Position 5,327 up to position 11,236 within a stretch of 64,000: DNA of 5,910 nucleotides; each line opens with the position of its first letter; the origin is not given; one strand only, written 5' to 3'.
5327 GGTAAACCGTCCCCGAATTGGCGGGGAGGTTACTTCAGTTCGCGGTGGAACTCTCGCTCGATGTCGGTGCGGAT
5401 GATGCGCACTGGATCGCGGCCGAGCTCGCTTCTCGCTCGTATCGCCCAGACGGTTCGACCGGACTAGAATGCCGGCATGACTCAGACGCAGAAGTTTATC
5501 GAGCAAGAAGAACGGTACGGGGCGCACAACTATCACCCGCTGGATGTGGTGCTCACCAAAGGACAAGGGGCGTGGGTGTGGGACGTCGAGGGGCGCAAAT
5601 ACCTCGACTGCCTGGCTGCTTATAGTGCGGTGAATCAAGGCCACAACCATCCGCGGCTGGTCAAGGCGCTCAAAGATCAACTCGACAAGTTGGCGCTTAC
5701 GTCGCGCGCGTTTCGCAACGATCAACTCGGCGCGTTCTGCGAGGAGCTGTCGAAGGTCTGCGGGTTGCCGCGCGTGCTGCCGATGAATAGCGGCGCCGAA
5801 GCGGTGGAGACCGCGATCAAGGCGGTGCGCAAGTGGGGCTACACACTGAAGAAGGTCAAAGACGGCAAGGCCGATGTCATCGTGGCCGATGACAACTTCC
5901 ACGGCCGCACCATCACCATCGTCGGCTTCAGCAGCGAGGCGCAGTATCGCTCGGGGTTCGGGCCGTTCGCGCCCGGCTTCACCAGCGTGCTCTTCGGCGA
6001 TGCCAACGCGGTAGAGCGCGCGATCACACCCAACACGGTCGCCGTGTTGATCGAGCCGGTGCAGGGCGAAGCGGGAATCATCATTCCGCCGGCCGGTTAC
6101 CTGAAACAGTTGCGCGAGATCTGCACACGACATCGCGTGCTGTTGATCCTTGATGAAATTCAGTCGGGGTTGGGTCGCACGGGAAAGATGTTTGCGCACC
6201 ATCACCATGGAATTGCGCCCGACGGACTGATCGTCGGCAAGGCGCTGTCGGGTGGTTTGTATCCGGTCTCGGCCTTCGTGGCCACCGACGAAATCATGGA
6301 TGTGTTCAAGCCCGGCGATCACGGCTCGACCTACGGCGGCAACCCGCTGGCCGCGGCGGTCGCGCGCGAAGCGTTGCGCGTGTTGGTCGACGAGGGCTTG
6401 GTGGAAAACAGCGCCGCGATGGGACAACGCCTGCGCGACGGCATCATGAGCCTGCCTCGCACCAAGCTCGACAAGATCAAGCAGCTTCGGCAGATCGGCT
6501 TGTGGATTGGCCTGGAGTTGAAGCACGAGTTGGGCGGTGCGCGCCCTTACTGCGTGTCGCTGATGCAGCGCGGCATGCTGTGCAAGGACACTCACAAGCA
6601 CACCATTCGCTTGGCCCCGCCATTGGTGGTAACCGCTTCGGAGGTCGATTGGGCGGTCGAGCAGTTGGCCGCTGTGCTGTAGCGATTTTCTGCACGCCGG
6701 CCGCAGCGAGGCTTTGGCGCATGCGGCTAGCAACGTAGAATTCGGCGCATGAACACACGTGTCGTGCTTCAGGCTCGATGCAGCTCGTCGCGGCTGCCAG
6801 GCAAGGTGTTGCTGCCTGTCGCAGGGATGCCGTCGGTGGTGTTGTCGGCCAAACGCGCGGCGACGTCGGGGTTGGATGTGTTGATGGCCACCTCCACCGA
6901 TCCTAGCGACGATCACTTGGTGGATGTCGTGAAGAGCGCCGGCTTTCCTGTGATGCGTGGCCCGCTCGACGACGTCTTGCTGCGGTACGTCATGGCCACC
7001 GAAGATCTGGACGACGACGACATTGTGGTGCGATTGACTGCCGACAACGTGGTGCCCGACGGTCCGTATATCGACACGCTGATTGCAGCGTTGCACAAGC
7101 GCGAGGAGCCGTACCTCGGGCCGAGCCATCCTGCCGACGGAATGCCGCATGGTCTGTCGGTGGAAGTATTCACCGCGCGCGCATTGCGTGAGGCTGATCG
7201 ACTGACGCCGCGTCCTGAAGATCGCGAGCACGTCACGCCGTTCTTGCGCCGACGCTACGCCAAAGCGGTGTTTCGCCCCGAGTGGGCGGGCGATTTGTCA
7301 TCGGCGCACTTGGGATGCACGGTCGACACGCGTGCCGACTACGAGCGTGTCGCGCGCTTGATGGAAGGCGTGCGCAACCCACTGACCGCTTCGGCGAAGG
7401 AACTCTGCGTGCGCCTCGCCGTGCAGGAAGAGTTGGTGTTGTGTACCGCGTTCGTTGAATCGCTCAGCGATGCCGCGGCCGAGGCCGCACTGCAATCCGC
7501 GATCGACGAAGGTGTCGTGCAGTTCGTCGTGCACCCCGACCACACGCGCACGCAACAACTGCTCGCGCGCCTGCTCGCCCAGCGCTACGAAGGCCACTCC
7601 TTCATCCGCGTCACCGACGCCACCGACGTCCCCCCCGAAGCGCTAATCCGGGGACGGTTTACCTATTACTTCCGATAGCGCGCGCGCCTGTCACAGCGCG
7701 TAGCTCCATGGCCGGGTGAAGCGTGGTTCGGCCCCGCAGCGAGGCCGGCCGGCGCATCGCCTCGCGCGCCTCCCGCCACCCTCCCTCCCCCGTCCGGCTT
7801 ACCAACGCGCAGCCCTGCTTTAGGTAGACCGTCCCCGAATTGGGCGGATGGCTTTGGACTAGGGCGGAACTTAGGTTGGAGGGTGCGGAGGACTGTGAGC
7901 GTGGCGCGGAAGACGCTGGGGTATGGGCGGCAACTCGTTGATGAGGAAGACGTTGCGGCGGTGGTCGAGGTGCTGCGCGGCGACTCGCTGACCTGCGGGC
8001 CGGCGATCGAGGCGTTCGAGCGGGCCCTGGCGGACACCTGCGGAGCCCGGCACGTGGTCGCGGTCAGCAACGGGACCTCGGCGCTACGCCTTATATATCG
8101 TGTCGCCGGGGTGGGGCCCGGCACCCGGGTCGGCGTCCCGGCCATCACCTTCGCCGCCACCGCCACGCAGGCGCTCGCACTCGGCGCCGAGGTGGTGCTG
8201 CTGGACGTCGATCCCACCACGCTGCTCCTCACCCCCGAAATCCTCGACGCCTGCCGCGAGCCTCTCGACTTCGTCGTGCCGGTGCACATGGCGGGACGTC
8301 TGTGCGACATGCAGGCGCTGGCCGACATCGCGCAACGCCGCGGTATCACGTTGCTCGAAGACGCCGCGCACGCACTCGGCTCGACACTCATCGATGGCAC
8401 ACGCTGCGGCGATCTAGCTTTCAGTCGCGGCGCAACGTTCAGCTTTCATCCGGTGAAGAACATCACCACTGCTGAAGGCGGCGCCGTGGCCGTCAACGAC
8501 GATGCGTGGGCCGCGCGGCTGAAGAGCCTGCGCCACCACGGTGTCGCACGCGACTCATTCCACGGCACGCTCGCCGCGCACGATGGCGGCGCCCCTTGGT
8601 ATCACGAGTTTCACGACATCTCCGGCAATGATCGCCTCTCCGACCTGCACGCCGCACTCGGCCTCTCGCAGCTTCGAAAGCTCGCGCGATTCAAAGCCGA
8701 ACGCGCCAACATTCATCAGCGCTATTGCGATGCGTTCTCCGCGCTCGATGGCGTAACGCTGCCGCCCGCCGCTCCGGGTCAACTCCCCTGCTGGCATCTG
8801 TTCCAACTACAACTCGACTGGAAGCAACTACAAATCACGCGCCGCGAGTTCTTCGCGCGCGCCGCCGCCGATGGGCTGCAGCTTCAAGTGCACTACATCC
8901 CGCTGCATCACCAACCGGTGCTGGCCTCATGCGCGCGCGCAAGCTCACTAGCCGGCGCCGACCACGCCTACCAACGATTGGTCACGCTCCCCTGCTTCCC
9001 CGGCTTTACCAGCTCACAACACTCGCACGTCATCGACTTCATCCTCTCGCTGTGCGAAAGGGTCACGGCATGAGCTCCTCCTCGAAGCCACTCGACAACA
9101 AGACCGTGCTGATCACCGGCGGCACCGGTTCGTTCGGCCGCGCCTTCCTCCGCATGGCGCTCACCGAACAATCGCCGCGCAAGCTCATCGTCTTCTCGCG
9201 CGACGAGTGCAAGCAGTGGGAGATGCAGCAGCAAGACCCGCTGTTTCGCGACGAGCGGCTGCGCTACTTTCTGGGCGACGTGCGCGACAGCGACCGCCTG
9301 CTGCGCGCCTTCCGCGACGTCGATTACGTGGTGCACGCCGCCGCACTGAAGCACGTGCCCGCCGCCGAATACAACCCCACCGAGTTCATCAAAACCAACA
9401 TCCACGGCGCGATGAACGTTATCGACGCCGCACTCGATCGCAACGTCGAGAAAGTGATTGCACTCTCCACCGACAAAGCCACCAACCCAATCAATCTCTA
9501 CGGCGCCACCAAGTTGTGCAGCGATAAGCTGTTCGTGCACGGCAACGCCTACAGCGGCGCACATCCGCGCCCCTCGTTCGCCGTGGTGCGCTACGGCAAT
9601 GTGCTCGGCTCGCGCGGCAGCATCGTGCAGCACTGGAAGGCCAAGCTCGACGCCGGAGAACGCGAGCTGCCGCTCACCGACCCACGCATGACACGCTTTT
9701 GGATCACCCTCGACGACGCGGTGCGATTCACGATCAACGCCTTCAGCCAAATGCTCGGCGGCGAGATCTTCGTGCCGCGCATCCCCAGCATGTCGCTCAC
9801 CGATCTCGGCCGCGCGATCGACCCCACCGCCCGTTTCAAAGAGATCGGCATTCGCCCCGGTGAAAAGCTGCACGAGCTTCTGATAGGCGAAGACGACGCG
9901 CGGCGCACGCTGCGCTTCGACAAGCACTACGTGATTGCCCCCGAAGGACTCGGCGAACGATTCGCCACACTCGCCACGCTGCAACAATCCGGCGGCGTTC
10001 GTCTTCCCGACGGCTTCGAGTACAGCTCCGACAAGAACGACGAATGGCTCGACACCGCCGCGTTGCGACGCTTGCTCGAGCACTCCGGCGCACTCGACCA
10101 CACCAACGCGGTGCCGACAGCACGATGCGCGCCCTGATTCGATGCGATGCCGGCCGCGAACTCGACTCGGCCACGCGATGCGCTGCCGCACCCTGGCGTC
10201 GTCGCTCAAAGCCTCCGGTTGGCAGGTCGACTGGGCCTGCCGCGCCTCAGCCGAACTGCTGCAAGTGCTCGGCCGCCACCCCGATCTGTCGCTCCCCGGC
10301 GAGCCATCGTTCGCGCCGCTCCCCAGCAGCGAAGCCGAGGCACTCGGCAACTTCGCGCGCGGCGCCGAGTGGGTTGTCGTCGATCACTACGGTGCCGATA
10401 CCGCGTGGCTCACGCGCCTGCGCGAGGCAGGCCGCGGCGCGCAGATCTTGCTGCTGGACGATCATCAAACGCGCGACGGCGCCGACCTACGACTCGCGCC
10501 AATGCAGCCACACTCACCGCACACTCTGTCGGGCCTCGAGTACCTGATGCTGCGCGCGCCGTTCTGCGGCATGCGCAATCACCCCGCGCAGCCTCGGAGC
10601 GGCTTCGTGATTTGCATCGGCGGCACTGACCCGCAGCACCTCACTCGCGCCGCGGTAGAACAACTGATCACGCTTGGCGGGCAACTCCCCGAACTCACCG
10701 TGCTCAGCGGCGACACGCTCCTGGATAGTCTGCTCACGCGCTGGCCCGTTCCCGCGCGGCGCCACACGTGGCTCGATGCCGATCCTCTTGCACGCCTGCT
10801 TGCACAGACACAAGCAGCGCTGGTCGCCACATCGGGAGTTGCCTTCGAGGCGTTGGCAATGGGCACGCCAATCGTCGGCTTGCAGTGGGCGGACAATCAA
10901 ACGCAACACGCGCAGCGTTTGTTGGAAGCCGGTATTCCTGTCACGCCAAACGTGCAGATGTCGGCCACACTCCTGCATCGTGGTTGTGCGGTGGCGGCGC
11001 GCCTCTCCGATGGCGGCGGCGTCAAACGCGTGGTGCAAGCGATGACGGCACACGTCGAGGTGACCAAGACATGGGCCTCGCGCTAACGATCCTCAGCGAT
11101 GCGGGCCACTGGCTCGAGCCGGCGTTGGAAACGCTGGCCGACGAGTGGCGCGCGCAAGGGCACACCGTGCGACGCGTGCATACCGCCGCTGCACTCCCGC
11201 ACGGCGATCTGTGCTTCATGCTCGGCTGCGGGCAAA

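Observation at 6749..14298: Pseudaminic-acid-type operon with two sugar N-formyltransferase paralogues and an LmbE deacetylase, but no PseH acetyltransferase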

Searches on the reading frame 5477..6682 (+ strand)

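Call 6: search_protein_families(library=pfam, proteins=[window:5477-6682:+], max_evalue=0.01)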
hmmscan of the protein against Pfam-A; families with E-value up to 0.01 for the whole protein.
window:5477-6682:+ (401 aa): 2 families
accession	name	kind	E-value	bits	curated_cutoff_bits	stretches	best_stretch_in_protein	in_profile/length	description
PF00202.27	Aminotran_3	-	9.4e-123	410.3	30.5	1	14-401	1-403/403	Aminotransferase class-III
PF01041.23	DegT_DnrJ_EryC1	-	0.0034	17.1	19.8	0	82-227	24-146/360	DegT/DnrJ/EryC1/StrS aminotransferase family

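Call 38: search_protein_families(library=ncbifam, proteins=[window:5477-6682:+], max_evalue=0.001)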
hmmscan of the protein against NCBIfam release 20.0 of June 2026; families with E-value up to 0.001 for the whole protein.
window:5477-6682:+ (401 aa): 70 families (the best 25 are shown)
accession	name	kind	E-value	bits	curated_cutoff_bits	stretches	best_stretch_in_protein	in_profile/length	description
NF003145.0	PRK04073.1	equivalog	1.4e-163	544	656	1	1-401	1-395/396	ornithine--oxo-acid transaminase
TIGR01885.1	Orn_aminotrans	equivalog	1.4e-151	504.8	378.4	1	4-400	1-400/402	ornithine--oxo-acid transaminase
TIGR00707.1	argD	subfamily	5.8e-109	364.4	410.05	1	17-401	4-380/381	acetylornithine/succinylornithine family transaminase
NF002874.0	PRK03244.1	equivalog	5e-105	351.6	457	1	3-401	6-392/399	acetylornithine transaminase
NF002325.0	PRK01278.1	subfamily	3e-103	345.5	372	1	18-399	9-384/395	acetylornithine transaminase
NF003468.0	PRK05093.1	subfamily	1.1e-94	317.4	522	1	17-399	18-397/405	acetylornithine/succinyldiaminopimelate transaminase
TIGR03246.1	arg_catab_astC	subfamily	2.5e-87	293.4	609.95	1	16-398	11-390/397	acetylornithine/succinylornithine family transaminase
NF005993.0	PRK08117.1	subfamily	4.3e-86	289.2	574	2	179-399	199-425/433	aspartate aminotransferase family protein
NF004426.0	PRK05769.1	equivalog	1.3e-85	287.8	552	2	179-400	213-436/441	acetyl ornithine aminotransferase family protein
NF002985.0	PRK03715.1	equivalog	6.4e-85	285.2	568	1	23-401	19-391/395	acetylornithine transaminase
NF042418.1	LysJ_Th_th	equivalog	2.6e-84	283.4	700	1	6-401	2-385/386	[LysW]-aminoadipate semialdehyde transaminase LysJ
NF002797.0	PRK02936.1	equivalog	3.5e-84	282.8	496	1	18-401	7-377/385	acetylornithine transaminase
NF003397.0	PRK04612.1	equivalog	4.2e-83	279.4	735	1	11-398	11-398/408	acetylornithine transaminase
NF009047.0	PRK12381.1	subfamily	2.4e-81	273.6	630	1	17-399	16-395/406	bifunctional succinylornithine transaminase/acetylornithine transaminase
NF053554.1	prodigi_MAP_PigE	equivalog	5.1e-80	269.9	850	1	19-361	397-740/837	prodigiosin MAP biosynthesis aminotransferase PigE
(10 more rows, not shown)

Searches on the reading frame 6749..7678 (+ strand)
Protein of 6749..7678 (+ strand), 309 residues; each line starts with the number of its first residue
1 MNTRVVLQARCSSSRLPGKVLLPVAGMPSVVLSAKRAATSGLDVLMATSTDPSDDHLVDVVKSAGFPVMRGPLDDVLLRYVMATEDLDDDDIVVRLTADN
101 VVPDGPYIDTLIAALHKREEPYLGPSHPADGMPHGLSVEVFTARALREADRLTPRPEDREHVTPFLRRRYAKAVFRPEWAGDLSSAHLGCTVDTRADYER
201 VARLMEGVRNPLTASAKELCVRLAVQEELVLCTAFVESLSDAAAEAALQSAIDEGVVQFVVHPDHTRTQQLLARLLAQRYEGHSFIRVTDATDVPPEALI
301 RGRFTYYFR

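Call 6: search_protein_families(library=pfam, proteins=[window:6749-7678:+], max_evalue=0.01)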
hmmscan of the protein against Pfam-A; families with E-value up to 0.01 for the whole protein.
window:6749-7678:+ (309 aa): 1 family
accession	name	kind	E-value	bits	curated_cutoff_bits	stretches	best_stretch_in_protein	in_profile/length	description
PF02348.25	CTP_transf_3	-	1.3e-16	61.5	22.6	1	5-172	2-168/217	Cytidylyltransferase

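Call 7: search_protein_families(library=ncbifam, proteins=[window:6749-7678:+], max_evalue=0.001)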
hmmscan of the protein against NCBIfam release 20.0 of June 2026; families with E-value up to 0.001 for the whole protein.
window:6749-7678:+ (309 aa): 5 families
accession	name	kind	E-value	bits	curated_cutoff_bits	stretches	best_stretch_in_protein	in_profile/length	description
NF003952.0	PRK05450.1-5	subfamily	8.8e-10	38.1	193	1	1-121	1-122/250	3-deoxy-manno-octulosonate cytidylyltransferase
NF009905.0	PRK13368.1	subfamily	2.1e-09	37.1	255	1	1-115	1-114/243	3-deoxy-manno-octulosonate cytidylyltransferase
TIGR00466.1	kdsB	equivalog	2.9e-07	30.1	155.2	1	3-100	3-101/241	3-deoxy-manno-octulosonate cytidylyltransferase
NF003950.0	PRK05450.1-3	subfamily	2.9e-07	30.1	234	1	1-120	1-122/248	3-deoxy-manno-octulosonate cytidylyltransferase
NF003948.0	PRK05450.1-1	equivalog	1.8e-06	27.3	281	1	2-68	5-68/248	3-deoxy-manno-octulosonate cytidylyltransferase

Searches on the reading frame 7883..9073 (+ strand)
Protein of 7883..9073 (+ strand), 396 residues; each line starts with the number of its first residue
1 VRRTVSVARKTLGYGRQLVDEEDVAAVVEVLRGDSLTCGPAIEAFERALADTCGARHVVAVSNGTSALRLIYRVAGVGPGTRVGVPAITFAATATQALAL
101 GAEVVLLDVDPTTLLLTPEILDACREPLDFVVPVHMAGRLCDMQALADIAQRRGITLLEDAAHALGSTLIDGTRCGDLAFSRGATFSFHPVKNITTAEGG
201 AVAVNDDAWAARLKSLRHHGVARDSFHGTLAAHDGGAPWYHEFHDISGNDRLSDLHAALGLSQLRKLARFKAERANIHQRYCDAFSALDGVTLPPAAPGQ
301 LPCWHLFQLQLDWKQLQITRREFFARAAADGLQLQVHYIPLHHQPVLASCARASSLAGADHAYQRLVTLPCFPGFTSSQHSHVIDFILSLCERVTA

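Call 6: search_protein_families(library=pfam, proteins=[window:7883-9073:+], max_evalue=0.01)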
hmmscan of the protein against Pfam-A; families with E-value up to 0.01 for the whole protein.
window:7883-9073:+ (396 aa): 3 families
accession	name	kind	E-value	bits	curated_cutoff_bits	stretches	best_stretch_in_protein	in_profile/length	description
PF01041.23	DegT_DnrJ_EryC1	-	4.5e-93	312.8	19.8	1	20-386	4-358/360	DegT/DnrJ/EryC1/StrS aminotransferase family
PF00155.27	Aminotran_1_2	-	0.0002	21.1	19.7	1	42-166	44-191/361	Aminotransferase class I and II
PF00266.25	Aminotran_5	-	0.00043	19.8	21.5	1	42-180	45-197/371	Aminotransferase class-V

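Call 7: search_protein_families(library=ncbifam, proteins=[window:7901-9073:+], max_evalue=0.001)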
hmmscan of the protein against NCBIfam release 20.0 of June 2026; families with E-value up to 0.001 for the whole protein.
window:7901-9073:+ (390 aa): 8 families
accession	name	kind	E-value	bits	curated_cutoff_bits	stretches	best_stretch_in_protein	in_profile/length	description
TIGR03588.1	PseC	equivalog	6.1e-110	367.7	423.5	1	6-383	2-378/380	UDP-4-amino-4,6-dideoxy-N-acetyl-beta-L-altrosamine transaminase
NF008658.2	PRK11658.1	equivalog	9.2e-71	238.5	631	1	5-385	4-377/379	UDP-4-amino-4-deoxy-L-arabinose aminotransferase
TIGR04181.1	NHT_00031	hypoth_equivalog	1.9e-56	191.5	420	1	31-365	27-358/359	LegC family aminotransferase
NF008687.0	PRK11706.1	equivalog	1.1e-49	169.2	375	1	37-384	34-373/375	dTDP-4-amino-4,6-dideoxygalactose transaminase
TIGR04427.1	PLP_DesI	equivalog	1.7e-47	162.4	650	1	32-381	50-379/390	dTDP-4-dehydro-6-deoxyglucose aminotransferase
TIGR02379.1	ECA_wecE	subfamily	4.5e-39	134.3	434.85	1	33-384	30-374/376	dTDP-4-amino-4,6-dideoxy-D-glucose transaminase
NF011936.0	PRK15407.1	equivalog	6e-33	114.2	423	1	6-385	37-436/440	lipopolysaccharide biosynthesis protein RfbH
TIGR01140.1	L_thr_O3P_dcar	equivalog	0.00047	19.4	290.55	1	36-156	50-167/331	threonine-phosphate decarboxylase CobD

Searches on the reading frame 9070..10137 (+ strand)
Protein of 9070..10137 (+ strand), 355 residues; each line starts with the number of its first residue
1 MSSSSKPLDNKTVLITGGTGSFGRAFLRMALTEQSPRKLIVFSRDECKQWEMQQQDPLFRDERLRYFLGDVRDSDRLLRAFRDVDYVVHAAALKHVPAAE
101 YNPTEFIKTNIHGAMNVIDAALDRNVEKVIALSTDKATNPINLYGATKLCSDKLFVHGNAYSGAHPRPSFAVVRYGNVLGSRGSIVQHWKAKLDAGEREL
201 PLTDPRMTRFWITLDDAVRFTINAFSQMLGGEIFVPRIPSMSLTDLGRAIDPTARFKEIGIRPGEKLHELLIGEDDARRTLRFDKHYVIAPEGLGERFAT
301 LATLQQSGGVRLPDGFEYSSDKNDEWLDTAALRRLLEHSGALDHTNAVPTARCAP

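Call 6: search_protein_families(library=pfam, proteins=[window:9070-10137:+], max_evalue=0.01)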
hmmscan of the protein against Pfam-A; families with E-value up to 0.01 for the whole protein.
window:9070-10137:+ (355 aa): 10 families
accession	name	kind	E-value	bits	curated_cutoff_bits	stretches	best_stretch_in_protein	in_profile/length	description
PF02719.21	Polysacc_synt_2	-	2.2e-94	316.4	20.2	1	13-290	1-292/293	Polysaccharide biosynthesis protein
PF01370.27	Epimerase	-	6.1e-27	95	20.9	1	13-228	1-231/240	NAD dependent epimerase/dehydratase family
PF16363.11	GDP_Man_Dehyd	-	1.7e-15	57.8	27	1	14-136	1-131/332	GDP-mannose 4,6 dehydratase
PF01073.25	3Beta_HSD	-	2e-14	53.7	22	1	14-139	1-121/280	3-beta hydroxysteroid dehydrogenase/isomerase family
PF04321.23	RmlD_sub_bind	-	2.4e-10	40.4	27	1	12-184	2-157/287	RmlD substrate binding domain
PF13460.12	NAD_binding_10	-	8.4e-09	36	27.2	1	17-139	1-103/184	NAD(P)H-binding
PF08659.16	KR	-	2.7e-06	27.8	22.6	1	12-133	2-135/180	KR domain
PF07993.18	NAD_binding_4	-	5.1e-06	26.3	20.1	1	15-140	1-142/258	Male sterility protein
PF00106.31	adh_short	-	1.7e-05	24.8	26.6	1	11-131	1-133/195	short chain dehydrogenase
PF05368.20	NmrA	-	0.0005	20.2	27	1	10-130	2-103/298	NmrA-like family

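Call 7: search_protein_families(library=ncbifam, proteins=[window:9070-10137:+], max_evalue=0.001)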
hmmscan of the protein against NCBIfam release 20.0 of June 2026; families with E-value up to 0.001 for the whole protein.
window:9070-10137:+ (355 aa): 25 families
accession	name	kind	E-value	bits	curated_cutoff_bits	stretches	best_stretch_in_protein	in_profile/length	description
TIGR03589.1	PseB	equivalog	2.1e-143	477.1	407.75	1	8-335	2-323/324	UDP-N-acetylglucosamine 4,6-dehydratase (inverting)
TIGR04130.1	FnlA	equivalog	7.9e-62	209.1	730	1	9-336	3-325/337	UDP-N-acetylglucosamine 4,6-dehydratase/5-epimerase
TIGR04180.1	EDH_00030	hypoth_equivalog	1.8e-18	66.7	475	1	13-136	1-123/297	NAD-dependent 4,6-dehydratase LegB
TIGR01181.1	dTDP_gluc_dehyt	equivalog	4.5e-15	55.5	365.1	1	13-139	2-130/321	dTDP-glucose 4,6-dehydratase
TIGR01179.1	galE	equivalog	6.2e-14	51.5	262.3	1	13-182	2-180/332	UDP-glucose 4-epimerase GalE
TIGR03466.1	HpnA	hypoth_equivalog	3.6e-11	42.5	367.65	1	12-134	2-113/327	hopanoid-associated sugar epimerase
NF041293.1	G6PDh_Azf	equivalog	1.1e-10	41.4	400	1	10-138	2-119/252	NAD-dependent glucose-6-phosphate dehydrogenase Azf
TIGR02622.1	CDP_4_6_dhtase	equivalog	3.5e-10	39.5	278.45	1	10-138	4-133/352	CDP-glucose 4,6-dehydratase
TIGR01214.1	rmlD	equivalog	1.7e-09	37.2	224.05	1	12-151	1-131/285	dTDP-4-dehydrorhamnose reductase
TIGR02197.1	heptose_epim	equivalog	1.5e-08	34.1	274.6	1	13-182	1-174/316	ADP-glyceromanno-heptose 6-epimerase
NF007582.0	PRK10217.1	equivalog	1.9e-08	33.8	698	1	11-122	2-113/355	dTDP-glucose 4,6-dehydratase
NF007956.0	PRK10675.1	subfamily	6.1e-08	32.2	394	1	12-134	2-124/338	UDP-glucose 4-epimerase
NF042422.1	oxyalk_red_OleD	equivalog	7.5e-08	32.1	580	1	13-138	3-114/329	2-alkyl-3-oxoalkanoate reductase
NF011728.1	PRK15181.1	equivalog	3.7e-07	29.5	760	1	11-129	16-136/348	Vi polysaccharide biosynthesis UDP-N-acetylglucosaminuronic acid C-4 epimerase TviC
NF042423.1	oxyalk_red_Shew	equivalog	4.4e-07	29.3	580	1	11-138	9-122/331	2-alkyl-3-oxoalkanoate reductase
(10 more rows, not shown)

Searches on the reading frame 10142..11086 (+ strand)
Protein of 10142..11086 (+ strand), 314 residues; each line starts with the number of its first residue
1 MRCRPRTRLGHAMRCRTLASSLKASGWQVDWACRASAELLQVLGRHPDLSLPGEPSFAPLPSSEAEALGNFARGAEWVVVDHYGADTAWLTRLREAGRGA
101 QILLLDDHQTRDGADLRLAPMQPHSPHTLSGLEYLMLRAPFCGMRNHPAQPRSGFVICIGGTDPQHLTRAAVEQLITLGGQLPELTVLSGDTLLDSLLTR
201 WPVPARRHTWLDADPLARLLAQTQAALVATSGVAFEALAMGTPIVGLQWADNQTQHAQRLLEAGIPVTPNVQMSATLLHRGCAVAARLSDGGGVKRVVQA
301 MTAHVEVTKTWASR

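Call 6: search_protein_families(library=pfam, proteins=[window:10142-11086:+], max_evalue=0.01)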
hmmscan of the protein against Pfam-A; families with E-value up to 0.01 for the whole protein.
window:10142-11086:+ (314 aa): 0 families

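Call 7: search_protein_families(library=ncbifam, proteins=[window:10142-11086:+], max_evalue=0.001)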
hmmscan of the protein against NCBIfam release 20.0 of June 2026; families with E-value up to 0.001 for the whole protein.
window:10142-11086:+ (314 aa): 1 family
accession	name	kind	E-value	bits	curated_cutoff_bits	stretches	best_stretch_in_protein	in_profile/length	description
TIGR03590.1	PseG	equivalog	9.7e-29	100.8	153.55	1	9-260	15-280/280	UDP-2,4-diacetamido-2,4,6-trideoxy-beta-L-altropyranose hydrolase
